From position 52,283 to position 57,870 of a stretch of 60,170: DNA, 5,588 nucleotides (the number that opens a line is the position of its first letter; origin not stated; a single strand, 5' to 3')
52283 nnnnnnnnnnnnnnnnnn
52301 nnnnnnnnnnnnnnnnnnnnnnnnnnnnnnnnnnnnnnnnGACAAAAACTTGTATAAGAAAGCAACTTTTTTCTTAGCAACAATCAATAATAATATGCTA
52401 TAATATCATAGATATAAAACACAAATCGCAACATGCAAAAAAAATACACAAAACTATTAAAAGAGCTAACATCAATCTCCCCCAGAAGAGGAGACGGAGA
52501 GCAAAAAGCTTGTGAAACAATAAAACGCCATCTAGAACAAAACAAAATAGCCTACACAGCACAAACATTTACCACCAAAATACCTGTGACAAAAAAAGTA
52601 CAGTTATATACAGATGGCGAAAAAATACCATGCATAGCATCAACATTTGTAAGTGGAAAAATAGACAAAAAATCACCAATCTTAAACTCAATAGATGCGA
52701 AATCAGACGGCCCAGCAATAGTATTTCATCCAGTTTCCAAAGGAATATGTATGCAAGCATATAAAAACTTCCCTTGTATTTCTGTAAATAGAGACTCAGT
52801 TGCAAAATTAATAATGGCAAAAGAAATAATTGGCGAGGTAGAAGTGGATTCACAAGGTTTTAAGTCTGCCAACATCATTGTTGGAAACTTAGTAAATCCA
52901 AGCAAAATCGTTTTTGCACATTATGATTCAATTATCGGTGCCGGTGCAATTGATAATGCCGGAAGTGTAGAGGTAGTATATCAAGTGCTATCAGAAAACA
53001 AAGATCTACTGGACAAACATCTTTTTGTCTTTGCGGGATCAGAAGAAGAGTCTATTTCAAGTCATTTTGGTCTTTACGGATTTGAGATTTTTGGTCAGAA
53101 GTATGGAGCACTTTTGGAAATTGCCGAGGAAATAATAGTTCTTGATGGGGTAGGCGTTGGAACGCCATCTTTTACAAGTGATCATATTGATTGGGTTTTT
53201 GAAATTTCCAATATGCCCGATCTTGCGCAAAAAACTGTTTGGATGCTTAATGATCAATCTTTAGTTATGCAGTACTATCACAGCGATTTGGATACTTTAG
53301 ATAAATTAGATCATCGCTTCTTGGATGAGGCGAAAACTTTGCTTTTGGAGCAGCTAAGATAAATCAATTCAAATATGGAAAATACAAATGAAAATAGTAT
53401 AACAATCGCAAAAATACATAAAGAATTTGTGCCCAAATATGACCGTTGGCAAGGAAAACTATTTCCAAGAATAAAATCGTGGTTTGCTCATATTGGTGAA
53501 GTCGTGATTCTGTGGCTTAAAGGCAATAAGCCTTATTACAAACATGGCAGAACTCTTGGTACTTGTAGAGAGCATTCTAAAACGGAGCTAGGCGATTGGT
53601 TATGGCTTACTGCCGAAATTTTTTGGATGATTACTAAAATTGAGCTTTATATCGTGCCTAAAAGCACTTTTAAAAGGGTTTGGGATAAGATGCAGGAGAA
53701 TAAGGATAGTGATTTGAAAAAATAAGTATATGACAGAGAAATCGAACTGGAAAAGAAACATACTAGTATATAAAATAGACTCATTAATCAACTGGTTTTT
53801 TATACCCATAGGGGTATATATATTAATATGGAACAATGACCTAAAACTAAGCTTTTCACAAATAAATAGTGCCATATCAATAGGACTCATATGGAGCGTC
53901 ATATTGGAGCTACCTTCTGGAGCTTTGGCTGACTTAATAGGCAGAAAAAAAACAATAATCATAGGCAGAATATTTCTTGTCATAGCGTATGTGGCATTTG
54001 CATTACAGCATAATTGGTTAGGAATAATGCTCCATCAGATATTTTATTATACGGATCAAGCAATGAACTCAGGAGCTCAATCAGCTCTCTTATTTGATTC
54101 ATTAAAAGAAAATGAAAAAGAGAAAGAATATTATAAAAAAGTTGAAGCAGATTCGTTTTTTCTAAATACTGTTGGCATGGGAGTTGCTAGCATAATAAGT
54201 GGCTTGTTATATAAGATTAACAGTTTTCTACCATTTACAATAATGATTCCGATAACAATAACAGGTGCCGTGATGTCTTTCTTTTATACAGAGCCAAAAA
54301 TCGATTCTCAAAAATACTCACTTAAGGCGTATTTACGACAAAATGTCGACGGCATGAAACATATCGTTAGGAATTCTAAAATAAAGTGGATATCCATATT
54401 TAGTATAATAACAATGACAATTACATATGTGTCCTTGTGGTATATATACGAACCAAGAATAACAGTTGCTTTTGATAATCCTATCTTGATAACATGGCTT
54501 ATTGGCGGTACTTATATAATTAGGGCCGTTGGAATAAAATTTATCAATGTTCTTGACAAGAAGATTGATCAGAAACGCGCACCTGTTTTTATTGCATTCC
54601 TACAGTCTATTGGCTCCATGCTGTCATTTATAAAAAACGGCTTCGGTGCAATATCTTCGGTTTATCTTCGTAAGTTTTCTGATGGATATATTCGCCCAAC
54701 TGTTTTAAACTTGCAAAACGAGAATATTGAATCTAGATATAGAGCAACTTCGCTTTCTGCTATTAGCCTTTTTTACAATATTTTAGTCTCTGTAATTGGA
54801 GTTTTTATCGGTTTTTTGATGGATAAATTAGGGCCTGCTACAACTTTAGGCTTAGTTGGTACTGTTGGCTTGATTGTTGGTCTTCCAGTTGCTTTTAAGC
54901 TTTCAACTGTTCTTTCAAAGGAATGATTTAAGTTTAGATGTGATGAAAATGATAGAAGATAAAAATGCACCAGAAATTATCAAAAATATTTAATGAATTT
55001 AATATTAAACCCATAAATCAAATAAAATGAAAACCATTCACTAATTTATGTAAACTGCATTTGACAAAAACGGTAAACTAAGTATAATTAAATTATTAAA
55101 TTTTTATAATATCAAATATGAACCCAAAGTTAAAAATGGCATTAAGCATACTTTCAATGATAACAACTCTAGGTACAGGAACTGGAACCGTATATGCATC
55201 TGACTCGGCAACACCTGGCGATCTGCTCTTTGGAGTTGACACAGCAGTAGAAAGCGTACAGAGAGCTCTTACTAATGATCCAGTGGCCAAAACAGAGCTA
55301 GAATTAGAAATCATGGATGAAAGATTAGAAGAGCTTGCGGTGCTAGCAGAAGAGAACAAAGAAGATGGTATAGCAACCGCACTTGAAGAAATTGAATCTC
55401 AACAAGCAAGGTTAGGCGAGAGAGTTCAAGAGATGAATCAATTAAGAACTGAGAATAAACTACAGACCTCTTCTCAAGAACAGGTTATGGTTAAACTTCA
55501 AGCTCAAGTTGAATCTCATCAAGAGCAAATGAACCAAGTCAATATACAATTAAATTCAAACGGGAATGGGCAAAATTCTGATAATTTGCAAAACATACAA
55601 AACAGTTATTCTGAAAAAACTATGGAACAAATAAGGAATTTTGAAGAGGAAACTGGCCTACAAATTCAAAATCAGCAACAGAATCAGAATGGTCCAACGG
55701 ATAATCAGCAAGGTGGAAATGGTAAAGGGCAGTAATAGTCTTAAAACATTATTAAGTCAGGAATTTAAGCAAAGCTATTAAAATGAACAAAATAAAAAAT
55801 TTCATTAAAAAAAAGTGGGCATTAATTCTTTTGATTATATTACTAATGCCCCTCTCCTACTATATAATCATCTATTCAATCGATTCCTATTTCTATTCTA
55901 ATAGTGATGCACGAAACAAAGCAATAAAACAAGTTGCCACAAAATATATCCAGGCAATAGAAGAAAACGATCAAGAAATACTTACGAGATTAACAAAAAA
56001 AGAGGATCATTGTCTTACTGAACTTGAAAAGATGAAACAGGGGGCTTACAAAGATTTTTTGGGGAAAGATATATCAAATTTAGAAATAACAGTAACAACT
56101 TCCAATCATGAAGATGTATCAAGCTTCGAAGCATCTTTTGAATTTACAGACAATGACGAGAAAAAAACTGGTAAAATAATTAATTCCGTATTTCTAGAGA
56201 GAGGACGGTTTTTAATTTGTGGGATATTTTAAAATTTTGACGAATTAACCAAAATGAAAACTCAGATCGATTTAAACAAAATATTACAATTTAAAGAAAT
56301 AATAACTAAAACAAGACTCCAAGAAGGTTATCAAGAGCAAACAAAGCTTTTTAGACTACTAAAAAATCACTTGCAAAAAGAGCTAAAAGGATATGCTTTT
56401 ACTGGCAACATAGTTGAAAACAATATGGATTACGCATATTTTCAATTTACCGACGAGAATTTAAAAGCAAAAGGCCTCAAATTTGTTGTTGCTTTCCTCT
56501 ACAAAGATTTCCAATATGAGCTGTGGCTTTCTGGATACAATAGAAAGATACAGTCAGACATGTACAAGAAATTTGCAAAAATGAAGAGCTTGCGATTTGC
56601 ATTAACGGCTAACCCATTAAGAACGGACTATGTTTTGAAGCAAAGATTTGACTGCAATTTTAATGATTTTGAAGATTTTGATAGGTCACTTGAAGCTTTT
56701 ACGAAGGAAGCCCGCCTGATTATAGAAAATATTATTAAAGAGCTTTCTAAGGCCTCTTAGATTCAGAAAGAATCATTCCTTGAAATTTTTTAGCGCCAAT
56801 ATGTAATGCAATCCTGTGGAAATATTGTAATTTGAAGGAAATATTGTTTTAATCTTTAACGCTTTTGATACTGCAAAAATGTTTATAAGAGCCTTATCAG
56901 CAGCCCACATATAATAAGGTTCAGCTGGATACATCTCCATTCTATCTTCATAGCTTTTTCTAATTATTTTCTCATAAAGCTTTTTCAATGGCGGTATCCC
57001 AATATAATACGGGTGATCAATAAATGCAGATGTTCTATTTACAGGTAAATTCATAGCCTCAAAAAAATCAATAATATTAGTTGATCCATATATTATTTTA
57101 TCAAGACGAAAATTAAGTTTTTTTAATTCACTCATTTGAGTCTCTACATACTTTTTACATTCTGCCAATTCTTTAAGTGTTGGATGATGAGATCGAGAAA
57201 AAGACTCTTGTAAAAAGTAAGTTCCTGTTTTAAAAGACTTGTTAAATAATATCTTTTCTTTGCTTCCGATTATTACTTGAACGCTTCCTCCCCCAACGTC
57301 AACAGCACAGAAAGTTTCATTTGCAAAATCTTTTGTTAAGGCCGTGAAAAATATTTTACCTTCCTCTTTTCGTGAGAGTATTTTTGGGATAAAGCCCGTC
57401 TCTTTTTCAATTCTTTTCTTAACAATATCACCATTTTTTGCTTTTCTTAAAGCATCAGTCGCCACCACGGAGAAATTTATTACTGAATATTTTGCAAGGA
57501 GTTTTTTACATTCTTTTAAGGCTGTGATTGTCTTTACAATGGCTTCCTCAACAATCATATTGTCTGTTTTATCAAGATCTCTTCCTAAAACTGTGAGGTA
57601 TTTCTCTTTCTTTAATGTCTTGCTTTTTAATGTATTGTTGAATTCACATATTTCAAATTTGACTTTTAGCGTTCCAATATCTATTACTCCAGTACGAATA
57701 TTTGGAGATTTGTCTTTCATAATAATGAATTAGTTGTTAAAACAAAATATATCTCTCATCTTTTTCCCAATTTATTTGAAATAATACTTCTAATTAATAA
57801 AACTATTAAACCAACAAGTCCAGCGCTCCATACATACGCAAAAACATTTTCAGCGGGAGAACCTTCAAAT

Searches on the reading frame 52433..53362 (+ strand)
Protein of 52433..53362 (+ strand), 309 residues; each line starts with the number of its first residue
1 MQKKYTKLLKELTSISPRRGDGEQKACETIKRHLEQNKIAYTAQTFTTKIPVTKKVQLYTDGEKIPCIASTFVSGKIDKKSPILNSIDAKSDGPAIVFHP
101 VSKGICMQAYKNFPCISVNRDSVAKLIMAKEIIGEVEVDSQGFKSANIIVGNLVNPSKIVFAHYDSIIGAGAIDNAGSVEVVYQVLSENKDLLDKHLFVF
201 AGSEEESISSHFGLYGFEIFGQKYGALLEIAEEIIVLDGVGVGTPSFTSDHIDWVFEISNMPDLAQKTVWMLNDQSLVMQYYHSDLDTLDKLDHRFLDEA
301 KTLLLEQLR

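Call 77: search_protein_families(library=pfam, proteins=[window:52433-53362:+], max_evalue=0.001)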
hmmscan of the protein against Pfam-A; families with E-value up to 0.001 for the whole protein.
window:52433-53362:+ (309 aa): 1 family
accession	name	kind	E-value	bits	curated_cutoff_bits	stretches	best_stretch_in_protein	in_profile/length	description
PF04389.22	Peptidase_M28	-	1.7e-06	28.4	21.3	1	159-247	16-102/193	Peptidase family M28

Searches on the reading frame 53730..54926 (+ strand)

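Call 77: search_protein_families(library=pfam, proteins=[window:53730-54926:+], max_evalue=0.001)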
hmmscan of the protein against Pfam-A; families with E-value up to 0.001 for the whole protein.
window:53730-54926:+ (398 aa): 1 family
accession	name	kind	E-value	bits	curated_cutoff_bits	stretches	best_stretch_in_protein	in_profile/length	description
PF07690.21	MFS_1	-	1.4e-21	77.2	33.4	1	23-357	13-346/347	Major Facilitator Superfamily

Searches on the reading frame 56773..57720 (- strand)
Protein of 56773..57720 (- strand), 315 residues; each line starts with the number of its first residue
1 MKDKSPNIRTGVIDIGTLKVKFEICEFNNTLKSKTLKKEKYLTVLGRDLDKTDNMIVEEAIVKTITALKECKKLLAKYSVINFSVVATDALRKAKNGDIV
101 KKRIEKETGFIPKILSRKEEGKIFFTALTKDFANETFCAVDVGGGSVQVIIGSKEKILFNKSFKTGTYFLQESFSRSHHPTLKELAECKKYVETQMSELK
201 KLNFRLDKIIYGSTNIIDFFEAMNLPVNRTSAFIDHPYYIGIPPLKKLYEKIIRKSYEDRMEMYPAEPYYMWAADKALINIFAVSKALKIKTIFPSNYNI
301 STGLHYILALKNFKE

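Call 77: search_protein_families(library=pfam, proteins=[window:56773-57720:-], max_evalue=0.001)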
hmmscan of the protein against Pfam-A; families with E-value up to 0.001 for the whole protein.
window:56773-57720:- (315 aa): 1 family
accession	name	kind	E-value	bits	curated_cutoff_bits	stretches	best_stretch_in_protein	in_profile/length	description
PF02541.22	Ppx-GppA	-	8.1e-36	124.4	27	1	34-306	11-279/285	Ppx/GppA phosphatase family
